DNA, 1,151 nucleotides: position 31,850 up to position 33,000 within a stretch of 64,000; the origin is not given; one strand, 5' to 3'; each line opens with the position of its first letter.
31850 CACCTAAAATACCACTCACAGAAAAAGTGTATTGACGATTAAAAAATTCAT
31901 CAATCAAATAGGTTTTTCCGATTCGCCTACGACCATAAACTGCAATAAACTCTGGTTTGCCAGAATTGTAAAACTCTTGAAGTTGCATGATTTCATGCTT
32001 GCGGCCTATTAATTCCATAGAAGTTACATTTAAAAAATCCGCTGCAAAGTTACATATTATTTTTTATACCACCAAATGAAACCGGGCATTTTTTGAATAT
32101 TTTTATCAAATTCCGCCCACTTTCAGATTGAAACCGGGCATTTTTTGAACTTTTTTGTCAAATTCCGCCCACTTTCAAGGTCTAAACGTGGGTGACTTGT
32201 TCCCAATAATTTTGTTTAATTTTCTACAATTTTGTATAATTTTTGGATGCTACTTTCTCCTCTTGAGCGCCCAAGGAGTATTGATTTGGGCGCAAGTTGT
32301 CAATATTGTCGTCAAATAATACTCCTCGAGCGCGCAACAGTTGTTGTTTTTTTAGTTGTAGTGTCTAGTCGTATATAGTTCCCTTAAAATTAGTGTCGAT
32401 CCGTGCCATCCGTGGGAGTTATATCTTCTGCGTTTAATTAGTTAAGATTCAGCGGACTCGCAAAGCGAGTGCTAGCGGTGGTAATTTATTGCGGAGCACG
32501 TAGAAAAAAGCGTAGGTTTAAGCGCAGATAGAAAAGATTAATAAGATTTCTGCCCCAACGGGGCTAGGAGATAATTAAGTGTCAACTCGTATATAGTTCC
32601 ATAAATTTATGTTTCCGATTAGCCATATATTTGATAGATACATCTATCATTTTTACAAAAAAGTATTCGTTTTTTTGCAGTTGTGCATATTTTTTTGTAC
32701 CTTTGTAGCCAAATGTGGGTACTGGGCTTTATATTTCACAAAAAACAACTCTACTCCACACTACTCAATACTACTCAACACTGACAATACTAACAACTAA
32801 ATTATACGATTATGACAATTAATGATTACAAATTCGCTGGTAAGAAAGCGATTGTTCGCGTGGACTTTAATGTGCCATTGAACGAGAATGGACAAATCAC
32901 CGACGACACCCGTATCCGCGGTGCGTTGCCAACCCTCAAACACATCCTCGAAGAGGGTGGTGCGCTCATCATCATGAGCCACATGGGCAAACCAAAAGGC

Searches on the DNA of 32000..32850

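Call 45: search_rna_families(source=window, start=32000, end=32850, threshold=evalue, max_evalue=1)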
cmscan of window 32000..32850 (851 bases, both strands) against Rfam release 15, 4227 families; matches with E-value up to 1: 0.
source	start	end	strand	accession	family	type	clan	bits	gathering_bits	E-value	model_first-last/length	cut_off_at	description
